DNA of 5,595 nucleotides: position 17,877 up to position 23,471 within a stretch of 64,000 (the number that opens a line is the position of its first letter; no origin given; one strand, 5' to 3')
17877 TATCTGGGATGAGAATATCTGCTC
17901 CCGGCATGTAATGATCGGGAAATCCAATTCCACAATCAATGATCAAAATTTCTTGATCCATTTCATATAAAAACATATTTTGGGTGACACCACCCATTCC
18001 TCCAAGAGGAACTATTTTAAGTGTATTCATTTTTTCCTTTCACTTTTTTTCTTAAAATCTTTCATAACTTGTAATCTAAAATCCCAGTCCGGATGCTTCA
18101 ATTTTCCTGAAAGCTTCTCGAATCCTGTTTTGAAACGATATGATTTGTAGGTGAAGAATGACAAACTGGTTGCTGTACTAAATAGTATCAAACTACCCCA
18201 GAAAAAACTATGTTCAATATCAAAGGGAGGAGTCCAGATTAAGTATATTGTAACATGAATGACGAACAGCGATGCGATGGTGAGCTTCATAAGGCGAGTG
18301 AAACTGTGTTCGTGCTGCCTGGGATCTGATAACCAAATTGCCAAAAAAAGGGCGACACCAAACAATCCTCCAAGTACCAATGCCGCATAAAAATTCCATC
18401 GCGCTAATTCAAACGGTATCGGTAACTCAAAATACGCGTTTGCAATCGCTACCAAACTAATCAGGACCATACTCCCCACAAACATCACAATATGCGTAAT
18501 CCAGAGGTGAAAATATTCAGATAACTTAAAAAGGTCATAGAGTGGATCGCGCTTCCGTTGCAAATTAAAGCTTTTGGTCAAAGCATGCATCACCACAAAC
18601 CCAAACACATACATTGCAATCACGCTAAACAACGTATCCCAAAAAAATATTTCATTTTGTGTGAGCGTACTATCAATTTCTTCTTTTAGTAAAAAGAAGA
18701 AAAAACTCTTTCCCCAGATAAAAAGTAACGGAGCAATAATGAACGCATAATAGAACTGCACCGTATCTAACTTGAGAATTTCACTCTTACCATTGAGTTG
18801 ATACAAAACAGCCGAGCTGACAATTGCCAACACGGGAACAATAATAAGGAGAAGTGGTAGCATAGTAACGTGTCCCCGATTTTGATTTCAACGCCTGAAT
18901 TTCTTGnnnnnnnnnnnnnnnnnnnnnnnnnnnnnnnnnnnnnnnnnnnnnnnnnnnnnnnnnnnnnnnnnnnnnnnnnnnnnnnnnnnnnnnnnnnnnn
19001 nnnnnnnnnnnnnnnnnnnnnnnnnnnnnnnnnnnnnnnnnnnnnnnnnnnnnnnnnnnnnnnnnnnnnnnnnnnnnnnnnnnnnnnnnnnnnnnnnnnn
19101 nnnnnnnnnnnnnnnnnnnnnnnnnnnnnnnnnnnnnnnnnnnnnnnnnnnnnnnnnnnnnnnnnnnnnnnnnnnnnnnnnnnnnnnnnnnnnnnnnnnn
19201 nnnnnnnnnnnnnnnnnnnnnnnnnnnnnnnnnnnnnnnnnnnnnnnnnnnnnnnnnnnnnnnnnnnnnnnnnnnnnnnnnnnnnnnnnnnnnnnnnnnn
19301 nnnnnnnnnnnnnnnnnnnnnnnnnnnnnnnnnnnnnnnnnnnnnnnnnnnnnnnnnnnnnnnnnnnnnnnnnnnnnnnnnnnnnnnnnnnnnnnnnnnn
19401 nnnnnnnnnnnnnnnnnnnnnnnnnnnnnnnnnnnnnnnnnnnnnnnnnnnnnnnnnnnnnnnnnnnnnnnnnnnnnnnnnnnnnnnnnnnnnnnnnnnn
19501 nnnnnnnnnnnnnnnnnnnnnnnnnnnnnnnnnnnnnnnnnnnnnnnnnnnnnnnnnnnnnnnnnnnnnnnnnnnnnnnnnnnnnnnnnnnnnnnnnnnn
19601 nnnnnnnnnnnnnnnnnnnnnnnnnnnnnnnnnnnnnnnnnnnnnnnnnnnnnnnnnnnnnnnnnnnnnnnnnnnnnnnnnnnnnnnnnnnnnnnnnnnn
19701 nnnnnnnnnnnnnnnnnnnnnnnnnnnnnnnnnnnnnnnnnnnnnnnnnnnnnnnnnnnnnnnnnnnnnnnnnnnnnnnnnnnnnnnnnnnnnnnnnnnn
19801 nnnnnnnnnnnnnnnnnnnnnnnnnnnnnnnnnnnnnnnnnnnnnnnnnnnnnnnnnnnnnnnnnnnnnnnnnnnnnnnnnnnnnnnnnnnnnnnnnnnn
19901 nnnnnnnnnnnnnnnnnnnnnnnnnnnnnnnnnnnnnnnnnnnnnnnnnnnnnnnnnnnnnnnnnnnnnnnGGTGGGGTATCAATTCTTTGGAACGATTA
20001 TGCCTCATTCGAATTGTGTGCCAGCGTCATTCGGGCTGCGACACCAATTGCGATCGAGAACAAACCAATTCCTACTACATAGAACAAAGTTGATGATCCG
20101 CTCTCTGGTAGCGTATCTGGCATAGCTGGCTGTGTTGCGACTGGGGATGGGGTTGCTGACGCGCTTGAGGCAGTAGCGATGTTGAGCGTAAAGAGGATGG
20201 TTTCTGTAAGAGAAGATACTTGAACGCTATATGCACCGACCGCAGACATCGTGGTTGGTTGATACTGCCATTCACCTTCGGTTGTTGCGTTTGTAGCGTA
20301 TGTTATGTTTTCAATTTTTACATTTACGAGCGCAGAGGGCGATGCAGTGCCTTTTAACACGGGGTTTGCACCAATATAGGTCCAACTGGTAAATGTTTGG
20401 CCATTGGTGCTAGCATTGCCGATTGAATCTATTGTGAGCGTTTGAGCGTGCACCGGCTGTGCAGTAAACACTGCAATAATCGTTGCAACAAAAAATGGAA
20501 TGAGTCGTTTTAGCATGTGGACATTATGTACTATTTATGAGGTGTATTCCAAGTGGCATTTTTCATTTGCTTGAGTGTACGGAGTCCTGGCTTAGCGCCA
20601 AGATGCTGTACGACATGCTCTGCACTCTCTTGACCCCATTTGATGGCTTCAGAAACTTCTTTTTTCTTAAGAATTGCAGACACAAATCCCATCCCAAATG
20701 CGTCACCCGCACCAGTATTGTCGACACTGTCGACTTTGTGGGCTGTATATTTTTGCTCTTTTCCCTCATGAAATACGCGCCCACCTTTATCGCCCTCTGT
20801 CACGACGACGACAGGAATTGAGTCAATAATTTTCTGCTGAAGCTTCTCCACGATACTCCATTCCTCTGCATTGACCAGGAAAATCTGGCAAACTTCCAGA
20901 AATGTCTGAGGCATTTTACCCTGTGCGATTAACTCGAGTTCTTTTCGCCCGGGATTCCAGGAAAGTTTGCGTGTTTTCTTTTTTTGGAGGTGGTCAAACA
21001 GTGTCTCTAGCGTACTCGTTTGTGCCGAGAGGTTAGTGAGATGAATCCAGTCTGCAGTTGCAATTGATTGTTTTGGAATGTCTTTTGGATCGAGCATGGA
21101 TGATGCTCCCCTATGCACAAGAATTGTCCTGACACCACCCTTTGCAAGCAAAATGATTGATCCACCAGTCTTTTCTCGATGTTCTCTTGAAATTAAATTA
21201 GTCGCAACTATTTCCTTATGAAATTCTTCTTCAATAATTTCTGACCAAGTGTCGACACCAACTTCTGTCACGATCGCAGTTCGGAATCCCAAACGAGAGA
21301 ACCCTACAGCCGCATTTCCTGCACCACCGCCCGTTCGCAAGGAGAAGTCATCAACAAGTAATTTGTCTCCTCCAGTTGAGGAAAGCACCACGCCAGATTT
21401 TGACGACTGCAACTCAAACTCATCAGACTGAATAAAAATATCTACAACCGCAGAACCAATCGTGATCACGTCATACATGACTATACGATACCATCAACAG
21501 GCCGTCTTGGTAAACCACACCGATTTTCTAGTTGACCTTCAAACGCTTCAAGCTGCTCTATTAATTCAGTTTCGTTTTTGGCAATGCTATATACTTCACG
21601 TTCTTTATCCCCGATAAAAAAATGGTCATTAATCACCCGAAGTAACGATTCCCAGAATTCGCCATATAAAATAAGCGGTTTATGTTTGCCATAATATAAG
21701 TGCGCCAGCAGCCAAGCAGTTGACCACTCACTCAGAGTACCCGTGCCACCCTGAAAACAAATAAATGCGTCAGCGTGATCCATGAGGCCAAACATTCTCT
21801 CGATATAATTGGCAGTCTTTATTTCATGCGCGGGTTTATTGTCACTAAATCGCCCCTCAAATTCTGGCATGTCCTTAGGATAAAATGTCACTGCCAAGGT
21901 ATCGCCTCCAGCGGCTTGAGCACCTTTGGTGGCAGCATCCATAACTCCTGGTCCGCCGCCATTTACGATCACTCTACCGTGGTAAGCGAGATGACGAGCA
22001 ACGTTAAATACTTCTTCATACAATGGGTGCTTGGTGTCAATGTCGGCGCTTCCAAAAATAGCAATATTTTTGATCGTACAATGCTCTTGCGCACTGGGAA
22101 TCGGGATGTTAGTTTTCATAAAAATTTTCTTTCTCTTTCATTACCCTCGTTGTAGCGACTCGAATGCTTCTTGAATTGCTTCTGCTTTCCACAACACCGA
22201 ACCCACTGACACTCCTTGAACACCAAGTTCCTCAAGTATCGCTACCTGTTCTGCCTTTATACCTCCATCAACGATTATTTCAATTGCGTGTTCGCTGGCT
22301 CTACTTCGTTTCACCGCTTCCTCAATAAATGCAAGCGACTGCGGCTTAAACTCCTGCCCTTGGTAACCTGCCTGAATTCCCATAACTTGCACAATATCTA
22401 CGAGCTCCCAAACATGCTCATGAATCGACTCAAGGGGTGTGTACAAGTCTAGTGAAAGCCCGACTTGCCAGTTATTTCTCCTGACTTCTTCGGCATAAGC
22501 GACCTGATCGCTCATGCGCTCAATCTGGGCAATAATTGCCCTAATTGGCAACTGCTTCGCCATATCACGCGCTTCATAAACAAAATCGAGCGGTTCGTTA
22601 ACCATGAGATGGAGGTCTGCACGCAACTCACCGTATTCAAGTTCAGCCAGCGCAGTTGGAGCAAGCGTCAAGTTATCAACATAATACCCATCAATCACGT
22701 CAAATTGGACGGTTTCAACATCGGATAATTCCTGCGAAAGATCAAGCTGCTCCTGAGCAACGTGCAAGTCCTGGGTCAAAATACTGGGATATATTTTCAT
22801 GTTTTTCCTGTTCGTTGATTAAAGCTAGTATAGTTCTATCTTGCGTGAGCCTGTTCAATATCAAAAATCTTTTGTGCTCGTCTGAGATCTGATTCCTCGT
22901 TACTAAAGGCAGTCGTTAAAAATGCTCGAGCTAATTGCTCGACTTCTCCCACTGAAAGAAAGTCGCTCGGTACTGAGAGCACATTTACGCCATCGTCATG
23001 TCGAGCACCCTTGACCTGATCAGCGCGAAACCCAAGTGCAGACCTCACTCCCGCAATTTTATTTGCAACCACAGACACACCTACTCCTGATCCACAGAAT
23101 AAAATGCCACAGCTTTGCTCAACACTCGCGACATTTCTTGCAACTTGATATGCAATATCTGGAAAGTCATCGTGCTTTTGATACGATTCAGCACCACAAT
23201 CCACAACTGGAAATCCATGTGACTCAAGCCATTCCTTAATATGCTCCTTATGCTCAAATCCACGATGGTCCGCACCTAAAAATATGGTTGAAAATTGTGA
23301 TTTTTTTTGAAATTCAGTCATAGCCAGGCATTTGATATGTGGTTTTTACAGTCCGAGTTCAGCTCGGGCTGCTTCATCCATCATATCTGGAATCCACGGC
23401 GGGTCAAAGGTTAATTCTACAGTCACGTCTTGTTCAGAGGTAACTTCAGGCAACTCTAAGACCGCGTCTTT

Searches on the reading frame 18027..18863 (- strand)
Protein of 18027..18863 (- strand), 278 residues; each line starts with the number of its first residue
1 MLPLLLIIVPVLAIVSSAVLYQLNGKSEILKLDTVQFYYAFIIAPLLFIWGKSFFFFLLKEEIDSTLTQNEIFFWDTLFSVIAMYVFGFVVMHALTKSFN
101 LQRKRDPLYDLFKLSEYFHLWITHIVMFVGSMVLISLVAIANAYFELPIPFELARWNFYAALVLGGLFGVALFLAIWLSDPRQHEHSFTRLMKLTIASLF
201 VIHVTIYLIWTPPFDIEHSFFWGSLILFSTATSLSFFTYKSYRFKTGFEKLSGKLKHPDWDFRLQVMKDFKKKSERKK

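Call 3: search_protein_families(library=pfam, proteins=[window:18027-18863:-], max_evalue=0.01)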
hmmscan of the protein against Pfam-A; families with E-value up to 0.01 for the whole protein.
window:18027-18863:- (278 aa): 0 families

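Call 4: search_protein_families(library=ncbifam, proteins=[window:18027-18863:-], max_evalue=0.01)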
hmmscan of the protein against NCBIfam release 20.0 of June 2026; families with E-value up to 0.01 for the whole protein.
window:18027-18863:- (278 aa): 0 families

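Call 53: search_protein_families(library=padloc, proteins=[window:18027-18863:-], max_evalue=0.001)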
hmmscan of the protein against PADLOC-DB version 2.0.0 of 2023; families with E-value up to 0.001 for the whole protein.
window:18027-18863:- (278 aa): 0 families

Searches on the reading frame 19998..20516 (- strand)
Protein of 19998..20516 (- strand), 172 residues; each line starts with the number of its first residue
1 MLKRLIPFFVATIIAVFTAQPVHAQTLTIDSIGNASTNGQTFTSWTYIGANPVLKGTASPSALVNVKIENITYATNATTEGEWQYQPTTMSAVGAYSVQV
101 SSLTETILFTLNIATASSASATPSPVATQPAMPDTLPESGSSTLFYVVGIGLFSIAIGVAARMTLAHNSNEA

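Call 3: search_protein_families(library=pfam, proteins=[window:19998-20516:-], max_evalue=0.01)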
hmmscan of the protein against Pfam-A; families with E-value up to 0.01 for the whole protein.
window:19998-20516:- (172 aa): 1 family
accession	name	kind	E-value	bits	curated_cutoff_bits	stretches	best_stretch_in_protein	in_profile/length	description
PF19077.6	Big_13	-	0.00023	22.1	27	1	50-101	27-82/102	Bacterial Ig-like domain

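Call 4: search_protein_families(library=ncbifam, proteins=[window:19998-20516:-], max_evalue=0.01)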
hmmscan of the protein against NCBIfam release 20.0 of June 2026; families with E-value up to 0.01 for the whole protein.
window:19998-20516:- (172 aa): 1 family
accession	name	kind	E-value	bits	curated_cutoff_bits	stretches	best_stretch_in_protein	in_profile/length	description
NF033510.3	Ca_tandemer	repeat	0.00041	20.7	50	1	42-101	23-87/96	Ca2+-stabilized repeat-containing adhesin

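Call 53: search_protein_families(library=padloc, proteins=[window:19998-20516:-], max_evalue=0.001)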
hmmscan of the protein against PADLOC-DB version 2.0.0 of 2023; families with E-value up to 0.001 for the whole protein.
window:19998-20516:- (172 aa): 0 families

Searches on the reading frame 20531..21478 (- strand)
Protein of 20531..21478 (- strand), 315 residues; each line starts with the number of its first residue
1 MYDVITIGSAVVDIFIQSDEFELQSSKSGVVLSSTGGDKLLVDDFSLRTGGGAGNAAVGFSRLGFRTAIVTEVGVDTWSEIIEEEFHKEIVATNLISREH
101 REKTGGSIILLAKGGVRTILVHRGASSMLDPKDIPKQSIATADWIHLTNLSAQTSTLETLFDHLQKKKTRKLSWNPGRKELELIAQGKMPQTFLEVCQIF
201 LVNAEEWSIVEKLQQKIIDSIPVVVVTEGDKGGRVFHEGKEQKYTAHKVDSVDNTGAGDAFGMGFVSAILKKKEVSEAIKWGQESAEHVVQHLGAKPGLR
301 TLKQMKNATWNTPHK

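Call 9: search_protein_families(library=pfam, proteins=[window:20531-21478:-], max_evalue=0.00001)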
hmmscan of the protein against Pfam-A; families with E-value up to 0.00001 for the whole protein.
window:20531-21478:- (315 aa): 1 family
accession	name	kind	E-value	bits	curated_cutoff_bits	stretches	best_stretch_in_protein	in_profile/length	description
PF00294.29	PfkB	-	9.6e-40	137.2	25.8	1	5-299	5-299/302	pfkB family carbohydrate kinase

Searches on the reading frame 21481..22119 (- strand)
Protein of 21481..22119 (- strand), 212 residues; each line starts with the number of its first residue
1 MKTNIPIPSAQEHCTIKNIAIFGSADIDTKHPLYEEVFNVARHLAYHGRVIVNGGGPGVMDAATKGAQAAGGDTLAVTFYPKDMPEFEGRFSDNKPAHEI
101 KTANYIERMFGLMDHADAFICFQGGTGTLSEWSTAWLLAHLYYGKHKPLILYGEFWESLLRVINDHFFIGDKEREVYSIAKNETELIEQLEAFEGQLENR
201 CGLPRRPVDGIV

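Call 9: search_protein_families(library=pfam, proteins=[window:21481-22119:-], max_evalue=0.00001)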
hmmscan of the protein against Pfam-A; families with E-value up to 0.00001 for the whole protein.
window:21481-22119:- (212 aa): 2 families
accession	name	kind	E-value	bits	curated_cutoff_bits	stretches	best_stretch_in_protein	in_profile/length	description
PF03641.19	Lysine_decarbox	-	2.2e-15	57.4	27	1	60-190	1-131/131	Possible lysine decarboxylase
PF18306.6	LDcluster4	-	2.7e-15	56.7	26.3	1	18-137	3-115/151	SLOG cluster4 family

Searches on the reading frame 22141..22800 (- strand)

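Call 9: search_protein_families(library=pfam, proteins=[window:22141-22800:-], max_evalue=0.00001)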
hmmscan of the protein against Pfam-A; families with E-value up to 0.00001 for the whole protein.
window:22141-22800:- (219 aa): 1 family
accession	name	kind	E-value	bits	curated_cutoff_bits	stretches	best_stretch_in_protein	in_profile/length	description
PF00834.25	Ribul_P_3_epim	-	5.5e-31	108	21.1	1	2-203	1-197/198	Ribulose-phosphate 3 epimerase family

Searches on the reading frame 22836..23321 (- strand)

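Call 48: search_protein_families(library=pfam, proteins=[window:22836-23321:-], max_evalue=0.0001)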
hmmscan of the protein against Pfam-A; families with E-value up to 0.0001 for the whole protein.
window:22836-23321:- (161 aa): 1 family
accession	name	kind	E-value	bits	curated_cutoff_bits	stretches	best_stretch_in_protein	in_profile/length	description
PF02502.23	LacAB_rpiB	-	5.4e-37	127.3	24.7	1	13-152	1-138/138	Ribose/Galactose Isomerase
